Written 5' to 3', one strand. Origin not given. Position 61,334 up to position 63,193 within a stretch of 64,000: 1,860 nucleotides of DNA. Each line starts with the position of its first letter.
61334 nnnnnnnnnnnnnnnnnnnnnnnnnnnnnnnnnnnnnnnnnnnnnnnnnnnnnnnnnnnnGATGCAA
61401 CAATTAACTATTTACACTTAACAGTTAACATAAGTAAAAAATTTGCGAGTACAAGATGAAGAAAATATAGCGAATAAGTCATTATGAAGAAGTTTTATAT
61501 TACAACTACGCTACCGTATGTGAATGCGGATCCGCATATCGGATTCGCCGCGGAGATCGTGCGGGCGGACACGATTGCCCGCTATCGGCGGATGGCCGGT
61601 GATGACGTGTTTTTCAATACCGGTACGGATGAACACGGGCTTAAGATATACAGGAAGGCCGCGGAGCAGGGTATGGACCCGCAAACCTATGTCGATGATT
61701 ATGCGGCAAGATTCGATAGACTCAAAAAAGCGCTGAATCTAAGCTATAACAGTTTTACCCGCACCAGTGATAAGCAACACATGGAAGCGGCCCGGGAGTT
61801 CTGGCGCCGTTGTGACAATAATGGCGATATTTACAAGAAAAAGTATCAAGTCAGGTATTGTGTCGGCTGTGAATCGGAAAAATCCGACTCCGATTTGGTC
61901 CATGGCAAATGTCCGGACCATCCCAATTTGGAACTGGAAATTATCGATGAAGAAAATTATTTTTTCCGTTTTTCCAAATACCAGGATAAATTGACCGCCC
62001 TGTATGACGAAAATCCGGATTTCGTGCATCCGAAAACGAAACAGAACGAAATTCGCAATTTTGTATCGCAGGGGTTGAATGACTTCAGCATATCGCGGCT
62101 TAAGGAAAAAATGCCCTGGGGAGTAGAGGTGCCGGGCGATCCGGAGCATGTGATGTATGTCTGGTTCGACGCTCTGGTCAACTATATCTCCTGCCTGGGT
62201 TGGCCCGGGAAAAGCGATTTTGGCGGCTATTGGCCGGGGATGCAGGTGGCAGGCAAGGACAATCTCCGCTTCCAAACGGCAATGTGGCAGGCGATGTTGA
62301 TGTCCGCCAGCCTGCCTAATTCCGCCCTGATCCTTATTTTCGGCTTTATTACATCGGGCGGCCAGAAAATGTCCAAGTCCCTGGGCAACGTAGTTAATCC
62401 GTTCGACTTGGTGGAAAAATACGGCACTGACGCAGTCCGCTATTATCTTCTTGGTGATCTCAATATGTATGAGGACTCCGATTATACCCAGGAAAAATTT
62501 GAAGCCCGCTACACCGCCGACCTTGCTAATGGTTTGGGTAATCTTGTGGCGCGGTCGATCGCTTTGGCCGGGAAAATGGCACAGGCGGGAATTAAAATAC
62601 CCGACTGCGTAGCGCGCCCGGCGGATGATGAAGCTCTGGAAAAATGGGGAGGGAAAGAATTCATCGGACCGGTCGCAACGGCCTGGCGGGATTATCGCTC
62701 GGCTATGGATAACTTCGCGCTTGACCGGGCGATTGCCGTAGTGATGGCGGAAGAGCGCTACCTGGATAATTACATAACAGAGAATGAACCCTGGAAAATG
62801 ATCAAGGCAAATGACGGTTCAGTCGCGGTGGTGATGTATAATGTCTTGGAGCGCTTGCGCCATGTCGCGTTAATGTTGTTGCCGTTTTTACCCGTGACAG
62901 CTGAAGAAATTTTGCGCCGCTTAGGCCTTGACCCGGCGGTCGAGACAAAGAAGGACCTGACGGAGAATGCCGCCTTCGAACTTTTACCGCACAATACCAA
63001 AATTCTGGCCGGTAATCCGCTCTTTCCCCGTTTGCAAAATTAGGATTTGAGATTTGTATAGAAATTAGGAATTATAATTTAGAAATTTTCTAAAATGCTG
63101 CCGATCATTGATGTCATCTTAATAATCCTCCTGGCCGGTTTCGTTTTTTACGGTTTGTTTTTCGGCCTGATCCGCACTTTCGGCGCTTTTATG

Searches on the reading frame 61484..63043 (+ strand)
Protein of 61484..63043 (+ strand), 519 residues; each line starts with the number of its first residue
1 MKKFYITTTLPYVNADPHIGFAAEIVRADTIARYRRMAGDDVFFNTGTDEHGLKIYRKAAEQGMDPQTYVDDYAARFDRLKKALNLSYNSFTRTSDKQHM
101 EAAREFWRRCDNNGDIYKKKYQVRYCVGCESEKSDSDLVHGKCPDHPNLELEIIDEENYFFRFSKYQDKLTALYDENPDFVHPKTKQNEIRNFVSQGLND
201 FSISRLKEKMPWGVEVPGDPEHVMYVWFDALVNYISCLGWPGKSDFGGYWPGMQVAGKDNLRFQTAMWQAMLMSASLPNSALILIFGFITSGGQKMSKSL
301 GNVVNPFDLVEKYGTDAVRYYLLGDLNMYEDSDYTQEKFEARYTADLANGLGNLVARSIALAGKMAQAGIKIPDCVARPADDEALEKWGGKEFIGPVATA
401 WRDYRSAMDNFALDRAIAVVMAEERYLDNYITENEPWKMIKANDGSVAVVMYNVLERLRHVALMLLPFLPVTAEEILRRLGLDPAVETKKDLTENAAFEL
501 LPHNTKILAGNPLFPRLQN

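Call 70: search_protein_families(library=pfam, proteins=[window:61484-63043:+], max_evalue=0.001)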
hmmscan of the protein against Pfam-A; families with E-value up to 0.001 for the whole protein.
window:61484-63043:+ (519 aa): 6 families
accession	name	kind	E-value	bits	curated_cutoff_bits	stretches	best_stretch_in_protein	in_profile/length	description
PF09334.17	tRNA-synt_1g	-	1.4e-96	324.1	20.1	2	154-358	179-390/391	tRNA synthetases class I (M)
PF00133.28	tRNA-synt_1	-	5.4e-35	121.4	22.7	2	221-323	296-403/414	tRNA synthetases class I (I, L, M and V)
PF01406.26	tRNA-synt_1e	-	2.6e-13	50.5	27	2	286-340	244-297/301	tRNA synthetases class I (C) catalytic domain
PF19303.5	Anticodon_3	-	5.3e-07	30.1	23.5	1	393-517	14-135/152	Anticodon binding domain of methionyl tRNA ligase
PF08264.19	Anticodon_1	-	4.1e-06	27.2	25.1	1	402-483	13-96/148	Anticodon-binding domain of tRNA ligase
PF01921.24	tRNA-synt_1f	-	0.00065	19.2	27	0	288-323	275-310/360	tRNA synthetases class I (K)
